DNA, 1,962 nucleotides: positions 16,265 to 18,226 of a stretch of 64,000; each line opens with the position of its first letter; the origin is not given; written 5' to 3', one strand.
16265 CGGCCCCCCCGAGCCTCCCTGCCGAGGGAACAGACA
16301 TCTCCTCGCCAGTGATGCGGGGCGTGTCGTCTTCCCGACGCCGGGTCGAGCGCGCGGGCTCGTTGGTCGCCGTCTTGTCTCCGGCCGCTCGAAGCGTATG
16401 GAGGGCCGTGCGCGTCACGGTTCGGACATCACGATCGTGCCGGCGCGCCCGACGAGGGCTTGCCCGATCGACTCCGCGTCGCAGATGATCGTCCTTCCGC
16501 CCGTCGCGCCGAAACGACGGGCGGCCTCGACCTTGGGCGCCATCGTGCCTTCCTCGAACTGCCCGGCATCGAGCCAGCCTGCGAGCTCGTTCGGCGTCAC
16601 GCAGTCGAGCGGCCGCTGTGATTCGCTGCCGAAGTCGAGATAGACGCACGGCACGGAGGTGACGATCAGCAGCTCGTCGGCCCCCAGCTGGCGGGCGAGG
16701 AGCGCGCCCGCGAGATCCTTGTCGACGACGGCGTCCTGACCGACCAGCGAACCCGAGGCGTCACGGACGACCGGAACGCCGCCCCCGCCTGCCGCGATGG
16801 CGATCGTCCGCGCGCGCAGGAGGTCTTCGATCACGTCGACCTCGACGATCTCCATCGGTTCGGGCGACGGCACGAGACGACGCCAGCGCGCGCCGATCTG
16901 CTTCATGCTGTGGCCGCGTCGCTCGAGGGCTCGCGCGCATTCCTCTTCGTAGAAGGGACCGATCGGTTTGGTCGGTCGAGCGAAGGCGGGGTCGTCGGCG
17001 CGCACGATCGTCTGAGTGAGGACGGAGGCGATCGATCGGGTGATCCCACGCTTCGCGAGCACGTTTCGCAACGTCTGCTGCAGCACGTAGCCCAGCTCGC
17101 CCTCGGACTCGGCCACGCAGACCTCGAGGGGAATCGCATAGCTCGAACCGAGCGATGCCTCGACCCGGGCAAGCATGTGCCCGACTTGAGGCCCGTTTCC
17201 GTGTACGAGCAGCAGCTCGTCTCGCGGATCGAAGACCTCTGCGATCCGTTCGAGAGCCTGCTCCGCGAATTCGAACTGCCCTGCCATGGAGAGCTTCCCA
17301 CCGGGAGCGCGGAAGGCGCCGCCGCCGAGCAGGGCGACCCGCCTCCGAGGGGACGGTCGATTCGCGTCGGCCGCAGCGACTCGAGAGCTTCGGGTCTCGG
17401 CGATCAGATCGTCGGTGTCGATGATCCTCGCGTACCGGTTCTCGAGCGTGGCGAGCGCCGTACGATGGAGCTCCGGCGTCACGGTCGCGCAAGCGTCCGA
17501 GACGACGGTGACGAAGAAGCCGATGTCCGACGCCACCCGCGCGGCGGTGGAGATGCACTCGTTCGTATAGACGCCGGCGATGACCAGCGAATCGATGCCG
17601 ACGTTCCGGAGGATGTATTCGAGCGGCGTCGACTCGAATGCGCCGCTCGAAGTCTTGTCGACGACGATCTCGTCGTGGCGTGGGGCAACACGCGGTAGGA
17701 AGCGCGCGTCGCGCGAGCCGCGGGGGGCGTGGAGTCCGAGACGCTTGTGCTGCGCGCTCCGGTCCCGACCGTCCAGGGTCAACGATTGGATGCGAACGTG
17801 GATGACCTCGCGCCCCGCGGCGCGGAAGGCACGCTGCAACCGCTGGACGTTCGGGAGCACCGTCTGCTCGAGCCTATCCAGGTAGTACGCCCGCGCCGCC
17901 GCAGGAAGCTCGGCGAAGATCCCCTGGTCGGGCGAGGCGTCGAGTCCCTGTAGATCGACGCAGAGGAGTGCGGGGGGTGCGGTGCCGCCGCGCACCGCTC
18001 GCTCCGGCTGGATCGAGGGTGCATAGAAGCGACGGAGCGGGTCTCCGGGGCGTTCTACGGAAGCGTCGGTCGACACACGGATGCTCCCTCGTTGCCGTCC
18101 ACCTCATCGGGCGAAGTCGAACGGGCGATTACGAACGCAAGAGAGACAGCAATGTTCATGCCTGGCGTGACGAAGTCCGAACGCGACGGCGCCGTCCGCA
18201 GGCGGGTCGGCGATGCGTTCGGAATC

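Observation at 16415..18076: Isochorismatase-like hydrolase fused to carbamate kinase in one polypeptide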

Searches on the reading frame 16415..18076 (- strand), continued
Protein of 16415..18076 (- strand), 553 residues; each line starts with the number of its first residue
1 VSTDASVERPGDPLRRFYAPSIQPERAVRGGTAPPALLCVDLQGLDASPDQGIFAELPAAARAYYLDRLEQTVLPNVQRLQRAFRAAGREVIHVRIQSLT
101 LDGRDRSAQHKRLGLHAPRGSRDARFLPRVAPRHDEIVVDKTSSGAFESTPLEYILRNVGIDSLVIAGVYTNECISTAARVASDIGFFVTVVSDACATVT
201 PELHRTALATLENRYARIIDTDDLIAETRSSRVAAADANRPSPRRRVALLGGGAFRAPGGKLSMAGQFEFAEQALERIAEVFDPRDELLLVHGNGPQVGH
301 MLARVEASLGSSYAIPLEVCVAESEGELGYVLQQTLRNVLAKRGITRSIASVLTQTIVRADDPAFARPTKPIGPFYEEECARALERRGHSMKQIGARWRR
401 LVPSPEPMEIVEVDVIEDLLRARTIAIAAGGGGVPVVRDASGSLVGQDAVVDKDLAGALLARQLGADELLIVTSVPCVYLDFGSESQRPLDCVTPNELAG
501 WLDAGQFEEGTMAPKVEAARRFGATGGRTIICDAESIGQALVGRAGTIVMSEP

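Call 71: search_protein_families(library=ncbifam, proteins=[P0050, P0054, P0012, P0010, P0008], max_evalue=1e-40)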
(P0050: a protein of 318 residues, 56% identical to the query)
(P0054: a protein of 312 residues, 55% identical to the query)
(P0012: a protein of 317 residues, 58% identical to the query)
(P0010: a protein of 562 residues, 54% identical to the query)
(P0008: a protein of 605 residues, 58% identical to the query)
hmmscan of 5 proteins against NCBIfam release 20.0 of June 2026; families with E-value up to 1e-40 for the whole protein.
P0050 (318 aa): 4 families
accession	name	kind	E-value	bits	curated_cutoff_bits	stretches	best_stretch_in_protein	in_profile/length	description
TIGR00746.1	arcC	equivalog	8.7e-102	340.3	358.25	1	2-311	2-308/309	carbamate kinase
NF009008.0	PRK12354.1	subfamily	3.1e-92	309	361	1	1-315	1-303/308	carbamate kinase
NF009007.0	PRK12352.1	subfamily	1.2e-89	300.4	266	1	2-312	4-315/316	carbamate kinase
NF006926.0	PRK09411.1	equivalog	1.2e-73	247.8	416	1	2-311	3-296/297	carbamate kinase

P0054 (312 aa): 4 families
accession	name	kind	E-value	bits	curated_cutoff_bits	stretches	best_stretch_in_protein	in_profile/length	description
TIGR00746.1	arcC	equivalog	1.1e-97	326.9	358.25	1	4-309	2-307/309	carbamate kinase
NF009007.0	PRK12352.1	subfamily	2e-88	296.3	266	1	1-309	1-313/316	carbamate kinase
NF009008.0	PRK12354.1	subfamily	1.4e-87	293.8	361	1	4-311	2-300/308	carbamate kinase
NF006926.0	PRK09411.1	equivalog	1.9e-64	217.7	416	1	5-310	4-296/297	carbamate kinase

P0012 (317 aa): 4 families
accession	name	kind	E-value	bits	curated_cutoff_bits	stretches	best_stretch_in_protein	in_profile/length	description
TIGR00746.1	arcC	equivalog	8.3e-97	323.9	358.25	1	9-314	2-307/309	carbamate kinase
NF009008.0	PRK12354.1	subfamily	5.3e-88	295.1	361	1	9-315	2-299/308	carbamate kinase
NF009007.0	PRK12352.1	subfamily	4.7e-87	291.8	266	1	8-314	3-313/316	carbamate kinase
NF006926.0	PRK09411.1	equivalog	1.2e-69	234.8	416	1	9-314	3-295/297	carbamate kinase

P0010 (562 aa): 4 families
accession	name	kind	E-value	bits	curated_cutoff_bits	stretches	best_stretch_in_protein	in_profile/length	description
TIGR00746.1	arcC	equivalog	9.4e-85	284.3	358.25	1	254-556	4-308/309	carbamate kinase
NF009008.0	PRK12354.1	subfamily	3.2e-79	266.3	361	1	254-558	4-301/308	carbamate kinase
NF009007.0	PRK12352.1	subfamily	8.9e-73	244.9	266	1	254-555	6-313/316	carbamate kinase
NF006926.0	PRK09411.1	equivalog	3e-59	200.6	416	1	254-555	5-295/297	carbamate kinase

P0008 (605 aa): 4 families
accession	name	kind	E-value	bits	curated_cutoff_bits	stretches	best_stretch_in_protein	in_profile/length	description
TIGR00746.1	arcC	equivalog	3.6e-98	328.4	358.25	1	299-604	2-308/309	carbamate kinase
NF009008.0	PRK12354.1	subfamily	1e-85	287.6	361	1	299-604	2-299/308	carbamate kinase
NF009007.0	PRK12352.1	subfamily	1.4e-79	267.3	266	1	299-604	4-314/316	carbamate kinase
NF006926.0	PRK09411.1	equivalog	9.8e-61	205.5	416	1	300-603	4-295/297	carbamate kinase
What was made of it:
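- On Carbamate kinase (EC 2.7.2.2; TIGR00746 / NF009007): Stand-alone relatives pass NF009007 with 292-300 bits (call 71).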

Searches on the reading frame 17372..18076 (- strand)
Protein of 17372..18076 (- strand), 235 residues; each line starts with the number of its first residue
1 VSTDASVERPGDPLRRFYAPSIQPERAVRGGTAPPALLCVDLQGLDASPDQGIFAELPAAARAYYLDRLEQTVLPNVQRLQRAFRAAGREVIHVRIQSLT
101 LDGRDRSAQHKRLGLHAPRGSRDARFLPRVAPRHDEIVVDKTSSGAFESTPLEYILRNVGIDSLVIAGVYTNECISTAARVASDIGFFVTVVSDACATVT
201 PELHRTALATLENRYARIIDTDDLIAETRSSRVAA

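Call 15: find_homologous_proteins(query=window:17372-18076:-, max_evalue=0.00001)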
Query window:17372-18076:- (235 aa): 741 proteins with E <= 0.00001 among 2563 candidates; the best 120 are listed.
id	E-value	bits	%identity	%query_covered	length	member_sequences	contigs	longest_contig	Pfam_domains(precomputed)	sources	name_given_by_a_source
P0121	8.7e-76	273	58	93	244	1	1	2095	PF00857.27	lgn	-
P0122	1.7e-75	272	60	93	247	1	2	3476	PF00857.27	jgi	jgi:nicotinamidase-related amidase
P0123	3.4e-75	271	60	93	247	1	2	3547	PF00857.27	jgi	jgi:nicotinamidase-related amidase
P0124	6.3e-75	270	58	93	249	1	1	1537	PF00857.27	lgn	-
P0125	6.9e-75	270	56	94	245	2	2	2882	PF00857.27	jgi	-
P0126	7.2e-75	270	57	93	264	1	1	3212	PF00857.27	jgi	jgi:nicotinamidase-related amidase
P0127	9.3e-75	269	58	96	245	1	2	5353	PF00857.27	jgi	jgi:nicotinamidase-related amidase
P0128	1.0e-74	269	57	93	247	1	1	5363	PF00857.27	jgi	jgi:nicotinamidase-related amidase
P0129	1.1e-74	269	57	95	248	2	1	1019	PF00857.27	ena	-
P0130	1.3e-74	269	58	94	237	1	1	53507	PF00857.27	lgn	-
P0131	1.4e-74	269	58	93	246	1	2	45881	PF00857.27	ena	-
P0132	1.5e-74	269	57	95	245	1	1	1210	PF00857.27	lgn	-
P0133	1.5e-74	269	57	93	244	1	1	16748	PF00857.27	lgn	-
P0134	2.2e-74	268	57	97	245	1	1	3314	PF00857.27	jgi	jgi:nicotinamidase-related amidase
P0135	2.8e-74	268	58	95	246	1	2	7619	PF00857.27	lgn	-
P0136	3.2e-74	267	59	92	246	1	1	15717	PF00857.27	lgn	-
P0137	4.2e-74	267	58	93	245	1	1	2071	PF00857.27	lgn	-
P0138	4.4e-74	267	55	97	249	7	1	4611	PF00857.27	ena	-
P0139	6.5e-74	266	58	93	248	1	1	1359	PF00857.27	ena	-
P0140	7.2e-74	266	57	93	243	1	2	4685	PF00857.27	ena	-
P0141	7.6e-74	266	58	93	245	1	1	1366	PF00857.27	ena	-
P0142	1.3e-73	265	57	93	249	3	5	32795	PF00857.27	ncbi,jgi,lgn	ncbi:MAG: cysteine hydrolase [Gammaproteobacteria bacterium]|jgi:nicotinamidase-related amidase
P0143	1.5e-73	265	57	93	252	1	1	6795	PF00857.27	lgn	-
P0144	1.9e-73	265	56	92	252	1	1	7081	PF00857.27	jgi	jgi:nicotinamidase-related amidase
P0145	2.1e-73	265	57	94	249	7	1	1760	PF00857.27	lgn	-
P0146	2.2e-73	265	57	92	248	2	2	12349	PF00857.27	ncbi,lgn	-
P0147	2.2e-73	265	57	93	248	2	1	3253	PF00857.27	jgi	jgi:nicotinamidase-related amidase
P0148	2.3e-73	265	57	92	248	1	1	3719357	PF00857.27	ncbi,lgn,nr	ncbi:MAG: isochorismatase family cysteine hydrolase [Gammaproteobacteria bacterium]|nr:isochorismata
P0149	2.4e-73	265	58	96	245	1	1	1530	PF00857.27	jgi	jgi:nicotinamidase-related amidase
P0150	2.8e-73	264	57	92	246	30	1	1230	PF00857.27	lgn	-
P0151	3.4e-73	264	56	94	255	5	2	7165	PF00857.27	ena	-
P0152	4.0e-73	264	56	92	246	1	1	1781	PF00857.27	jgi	jgi:nicotinamidase-related amidase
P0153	4.0e-73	264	60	92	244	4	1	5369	PF00857.27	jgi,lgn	jgi:nicotinamidase-related amidase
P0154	4.6e-73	264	55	94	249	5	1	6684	PF00857.27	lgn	-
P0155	4.6e-73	264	57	92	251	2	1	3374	PF00857.27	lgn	-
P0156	4.7e-73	264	58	93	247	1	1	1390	PF00857.27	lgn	-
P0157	4.7e-73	264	57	93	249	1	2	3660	PF00857.27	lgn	-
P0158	4.7e-73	264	59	94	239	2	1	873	PF00857.27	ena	-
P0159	4.8e-73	264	56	93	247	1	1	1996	PF00857.27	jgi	jgi:nicotinamidase-related amidase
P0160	5.6e-73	263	58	93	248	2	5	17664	PF00857.27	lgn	-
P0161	6.3e-73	263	58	95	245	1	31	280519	PF00857.27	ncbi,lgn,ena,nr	ncbi:MAG: cysteine hydrolase [Chromatiales bacterium]|nr:cysteine hydrolase [Chromatiales bacterium]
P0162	6.6e-73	263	57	93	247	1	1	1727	PF00857.27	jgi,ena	-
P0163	6.6e-73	263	57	93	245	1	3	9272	PF00857.27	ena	-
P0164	6.6e-73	263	56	93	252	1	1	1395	PF00857.27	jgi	jgi:nicotinamidase-related amidase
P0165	6.7e-73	263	59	93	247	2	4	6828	PF00857.27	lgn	-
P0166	7.3e-73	263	58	93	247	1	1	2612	PF00857.27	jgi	jgi:nicotinamidase-related amidase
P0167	7.5e-73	263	57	93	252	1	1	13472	PF00857.27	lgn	-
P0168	7.9e-73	263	57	93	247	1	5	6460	PF00857.27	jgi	jgi:nicotinamidase-related amidase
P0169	9.8e-73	263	57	93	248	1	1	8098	PF00857.27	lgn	-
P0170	9.9e-73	263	57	92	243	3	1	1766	PF00857.27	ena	-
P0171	1.1e-72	262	55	94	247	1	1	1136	PF00857.27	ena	-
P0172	1.1e-72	262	57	92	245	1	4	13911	PF00857.27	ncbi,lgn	ncbi:MAG: cysteine hydrolase family protein [Ectothiorhodospira sp.]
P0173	1.2e-72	262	55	96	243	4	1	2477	PF00857.27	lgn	-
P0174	1.4e-72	262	57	92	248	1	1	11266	PF00857.27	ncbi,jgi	-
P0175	1.5e-72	262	56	93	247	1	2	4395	PF00857.27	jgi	-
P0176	1.5e-72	262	56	94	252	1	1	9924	PF00857.27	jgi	jgi:nicotinamidase-related amidase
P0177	1.6e-72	262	57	94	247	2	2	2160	PF00857.27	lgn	-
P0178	1.6e-72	262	56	93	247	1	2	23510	PF00857.27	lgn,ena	-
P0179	1.7e-72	262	57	93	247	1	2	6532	PF00857.27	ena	-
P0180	1.9e-72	262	57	93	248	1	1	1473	PF00857.27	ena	-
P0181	2.0e-72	262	56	93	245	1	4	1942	PF00857.27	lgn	-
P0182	2.1e-72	262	58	92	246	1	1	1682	PF00857.27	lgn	-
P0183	2.2e-72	261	59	92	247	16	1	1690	PF00857.27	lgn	-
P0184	2.3e-72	261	56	93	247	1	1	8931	PF00857.27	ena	-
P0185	2.3e-72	261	57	97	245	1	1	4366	PF00857.27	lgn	-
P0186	2.6e-72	261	56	93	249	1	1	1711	PF00857.27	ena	-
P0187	2.7e-72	261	58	93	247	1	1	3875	PF00857.27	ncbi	-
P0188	2.9e-72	261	57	93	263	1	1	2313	PF00857.27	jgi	-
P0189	2.9e-72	261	57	93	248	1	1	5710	PF00857.27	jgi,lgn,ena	jgi:nicotinamidase-related amidase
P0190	3.0e-72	261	58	92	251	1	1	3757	PF00857.27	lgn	-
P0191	3.0e-72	261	62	82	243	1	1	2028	PF00857.27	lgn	-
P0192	3.1e-72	261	53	97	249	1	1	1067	PF00857.27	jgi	jgi:nicotinamidase-related amidase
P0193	3.1e-72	261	58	92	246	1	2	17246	PF00857.27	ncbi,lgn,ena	-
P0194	3.2e-72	261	55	93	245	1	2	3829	PF00857.27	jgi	jgi:nicotinamidase-related amidase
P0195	3.3e-72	261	57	93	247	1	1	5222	PF00857.27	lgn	-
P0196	3.3e-72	261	57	93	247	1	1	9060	PF00857.27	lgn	-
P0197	3.3e-72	261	58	92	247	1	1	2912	PF00857.27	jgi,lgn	jgi:nicotinamidase-related amidase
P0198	3.4e-72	261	57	92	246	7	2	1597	PF00857.27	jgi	jgi:nicotinamidase-related amidase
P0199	3.5e-72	261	56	93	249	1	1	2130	PF00857.27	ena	-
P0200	4.1e-72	261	57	92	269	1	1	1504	PF00857.27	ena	-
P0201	4.3e-72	260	58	92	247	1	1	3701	PF00857.27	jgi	jgi:nicotinamidase-related amidase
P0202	4.6e-72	260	55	92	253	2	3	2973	PF00857.27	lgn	-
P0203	4.7e-72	260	56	92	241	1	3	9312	PF00857.27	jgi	jgi:nicotinamidase-related amidase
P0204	5.1e-72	260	57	92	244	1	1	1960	PF00857.27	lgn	-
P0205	5.3e-72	260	56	93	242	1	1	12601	PF00857.27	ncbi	ncbi:MAG: cysteine hydrolase [Gammaproteobacteria bacterium]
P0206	5.4e-72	260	54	94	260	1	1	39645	PF00857.27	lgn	-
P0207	5.6e-72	260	56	95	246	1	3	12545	PF00857.27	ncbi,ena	-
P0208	5.8e-72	260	56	93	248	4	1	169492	PF00857.27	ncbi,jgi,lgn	-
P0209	5.9e-72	260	55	97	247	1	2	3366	PF00857.27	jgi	-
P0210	6.0e-72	260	56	95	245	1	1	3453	PF00857.27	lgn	-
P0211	6.0e-72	260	56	92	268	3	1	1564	PF00857.27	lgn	-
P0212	6.1e-72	260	55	94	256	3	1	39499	PF00857.27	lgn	-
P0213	6.3e-72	260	56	93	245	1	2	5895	PF00857.27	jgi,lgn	-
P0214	6.4e-72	260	57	92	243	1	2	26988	PF00857.27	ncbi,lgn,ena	-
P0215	6.7e-72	260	56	93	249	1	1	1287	PF00857.27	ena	-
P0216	7.0e-72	260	56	93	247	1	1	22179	PF00857.27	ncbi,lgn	-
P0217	7.2e-72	260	57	92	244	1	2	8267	PF00857.27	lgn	-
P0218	7.9e-72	260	56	95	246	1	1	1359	PF00857.27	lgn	-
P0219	8.0e-72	260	57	93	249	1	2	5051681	PF00857.27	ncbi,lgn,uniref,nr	ncbi:cysteine hydrolase family protein [Methylomonas methanica]|uniref:Isochorismatase hydrolase n=1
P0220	8.1e-72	260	56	93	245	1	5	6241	PF00857.27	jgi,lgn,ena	-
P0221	8.1e-72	260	56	95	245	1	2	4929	PF00857.27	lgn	-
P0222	8.7e-72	259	57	93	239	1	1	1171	PF00857.27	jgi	jgi:nicotinamidase-related amidase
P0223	8.8e-72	259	55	94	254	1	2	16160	PF00857.27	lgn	-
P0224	8.8e-72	259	55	96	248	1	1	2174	PF00857.27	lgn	-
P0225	8.8e-72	259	56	93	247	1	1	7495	PF00857.27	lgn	-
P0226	8.9e-72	259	56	94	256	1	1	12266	PF00857.27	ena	-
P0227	9.5e-72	259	57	92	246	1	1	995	PF00857.27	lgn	-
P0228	9.7e-72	259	53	94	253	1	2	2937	PF00857.27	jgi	jgi:nicotinamidase-related amidase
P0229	9.7e-72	259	56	92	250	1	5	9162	PF00857.27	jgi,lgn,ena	jgi:nicotinamidase-related amidase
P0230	9.9e-72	259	57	92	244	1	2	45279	PF00857.27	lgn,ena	-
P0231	1.0e-71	259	57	93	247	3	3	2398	PF00857.27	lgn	-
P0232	1.0e-71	259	56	93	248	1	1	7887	PF00857.27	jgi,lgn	-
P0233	1.0e-71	259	57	93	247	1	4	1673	PF00857.27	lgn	-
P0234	1.0e-71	259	57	92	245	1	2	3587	PF00857.27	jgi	jgi:nicotinamidase-related amidase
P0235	1.0e-71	259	57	93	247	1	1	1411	PF00857.27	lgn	-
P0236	1.1e-71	259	57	93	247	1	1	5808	PF00857.27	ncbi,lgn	ncbi:MAG: cysteine hydrolase family protein [Thiogranum sp.]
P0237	1.1e-71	259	55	93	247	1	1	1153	PF00857.27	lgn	-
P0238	1.1e-71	259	56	97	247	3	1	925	PF00857.27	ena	-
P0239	1.1e-71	259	57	92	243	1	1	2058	PF00857.27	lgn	-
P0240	1.1e-71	259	56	93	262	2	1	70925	PF00857.27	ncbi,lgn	-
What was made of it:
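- On Hydrolase of the M20 / hydrolase / transporter / ATCase-like / AsnB-like module: 55-60% identity over 92-97% of the hydrolase half (call 15).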

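Call 16: find_encoding_contigs(protein=P0219, flank=8000, max_places=1)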
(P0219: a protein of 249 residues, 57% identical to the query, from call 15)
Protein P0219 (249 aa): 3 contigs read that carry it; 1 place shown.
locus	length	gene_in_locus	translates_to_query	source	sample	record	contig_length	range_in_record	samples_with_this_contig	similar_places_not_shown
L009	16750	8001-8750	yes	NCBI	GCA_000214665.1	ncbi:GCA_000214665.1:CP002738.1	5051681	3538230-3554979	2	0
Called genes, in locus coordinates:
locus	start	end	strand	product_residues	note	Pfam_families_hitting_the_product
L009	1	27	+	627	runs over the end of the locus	PF00999:Na_H_Exchanger, PF02254:TrkA_N (weak)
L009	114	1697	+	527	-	PF00009:GTP_EFTU, PF22042:EF-G_D2, PF03144:GTP_EFTU_D2, PF16658:RF3_C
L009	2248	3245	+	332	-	PF13384:HTH_23 (weak), PF13565:HTH_32 (weak), PF13592:HTH_33, PF13358:DDE_3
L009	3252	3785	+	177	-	-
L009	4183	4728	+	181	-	PF00258:Flavodoxin_1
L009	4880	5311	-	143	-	PF00583:Acetyltransf_1, PF13527:Acetyltransf_9 (faint), PF13673:Acetyltransf_10, PF13508:Acetyltransf_7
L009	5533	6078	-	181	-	PF13545:HTH_Crp_2 (faint), PF22381:Staph_reg_Sar_Rot (weak), PF12802:MarR_2, PF01047:MarR, PF13463:HTH_27 (weak), PF13412:HTH_24 (weak)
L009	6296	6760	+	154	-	-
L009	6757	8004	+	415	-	PF04389:Peptidase_M28, PF01546:Peptidase_M20, PF07687:M20_dimer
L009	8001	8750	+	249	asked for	PF00857:Isochorismatase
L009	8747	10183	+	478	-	PF00474:SSF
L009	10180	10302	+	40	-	-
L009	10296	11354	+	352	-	PF02729:OTCace_N, PF00185:OTCace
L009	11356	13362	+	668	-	PF13522:GATase_6, PF13537:GATase_7, PF00733:Asn_synthase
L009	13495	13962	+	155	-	PF04073:tRNA_edit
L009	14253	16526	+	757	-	PF00656:Peptidase_C14 (weak), PF01650:Peptidase_C13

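Call 17: find_encoding_contigs(protein=P0161, flank=8000, max_places=1)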
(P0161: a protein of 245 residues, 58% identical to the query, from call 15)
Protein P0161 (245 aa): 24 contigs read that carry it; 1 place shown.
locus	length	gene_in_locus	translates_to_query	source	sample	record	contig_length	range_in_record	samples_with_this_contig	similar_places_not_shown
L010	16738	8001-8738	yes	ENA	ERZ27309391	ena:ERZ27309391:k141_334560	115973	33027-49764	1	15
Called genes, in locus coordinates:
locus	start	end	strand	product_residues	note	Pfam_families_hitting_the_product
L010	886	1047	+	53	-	-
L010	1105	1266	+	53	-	-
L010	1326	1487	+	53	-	-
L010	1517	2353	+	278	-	PF04116:FA_hydroxylase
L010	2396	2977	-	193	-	-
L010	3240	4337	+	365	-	PF04087:DUF389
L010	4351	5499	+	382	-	-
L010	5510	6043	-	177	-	PF22381:Staph_reg_Sar_Rot, PF01978:TrmB (weak), PF01047:MarR, PF12802:MarR_2, PF13463:HTH_27, PF13412:HTH_24 (weak)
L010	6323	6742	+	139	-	-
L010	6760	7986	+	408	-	PF04389:Peptidase_M28, PF01546:Peptidase_M20, PF07687:M20_dimer (weak)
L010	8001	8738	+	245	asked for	PF00857:Isochorismatase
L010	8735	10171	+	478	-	PF00474:SSF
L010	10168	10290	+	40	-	-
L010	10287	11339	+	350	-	PF02729:OTCace_N, PF00185:OTCace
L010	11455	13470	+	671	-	PF13522:GATase_6, PF13537:GATase_7, PF00733:Asn_synthase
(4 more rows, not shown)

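Call 18: find_encoding_contigs(protein=P0130, flank=8000, max_places=1)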
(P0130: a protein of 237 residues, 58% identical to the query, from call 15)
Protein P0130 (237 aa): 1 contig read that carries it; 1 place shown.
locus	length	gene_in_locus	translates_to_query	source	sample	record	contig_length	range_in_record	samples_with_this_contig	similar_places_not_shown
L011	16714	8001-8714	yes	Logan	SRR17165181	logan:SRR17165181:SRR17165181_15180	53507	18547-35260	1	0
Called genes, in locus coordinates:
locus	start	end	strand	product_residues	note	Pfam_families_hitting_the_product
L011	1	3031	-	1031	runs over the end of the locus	PF00873:ACR_tran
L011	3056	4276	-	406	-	PF25917:BSH_RND, PF25973:BSH_CzcB, PF25881:HH_YBHG (faint), PF25893:HH_CzcB, PF25954:Beta-barrel_RND_2, PF25975:CzcB_C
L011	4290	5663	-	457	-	PF02321:OEP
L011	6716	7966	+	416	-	PF04389:Peptidase_M28, PF01546:Peptidase_M20, PF07687:M20_dimer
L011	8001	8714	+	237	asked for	PF00857:Isochorismatase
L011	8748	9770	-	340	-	PF01073:3Beta_HSD, PF01370:Epimerase, PF02719:Polysacc_synt_2, PF04321:RmlD_sub_bind (weak), PF07993:NAD_binding_4 (weak), PF13460:NAD_binding_10, PF16363:GDP_Man_Dehyd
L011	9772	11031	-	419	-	PF03721:UDPG_MGDP_dh_N, PF00984:UDPG_MGDP_dh, PF03720:UDPG_MGDP_dh_C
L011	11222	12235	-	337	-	PF24827:AstE_AspA_cat (weak)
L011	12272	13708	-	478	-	PF04107:GCS2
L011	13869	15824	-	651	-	PF00072:Response_reg, PF00989:PAS, PF08448:PAS_4, PF13426:PAS_9, PF08447:PAS_3, PF08448:PAS_4, PF00512:HisKA, PF02518:HATPase_c, +3 more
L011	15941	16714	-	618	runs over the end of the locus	PF00999:Na_H_Exchanger, PF02254:TrkA_N (weak)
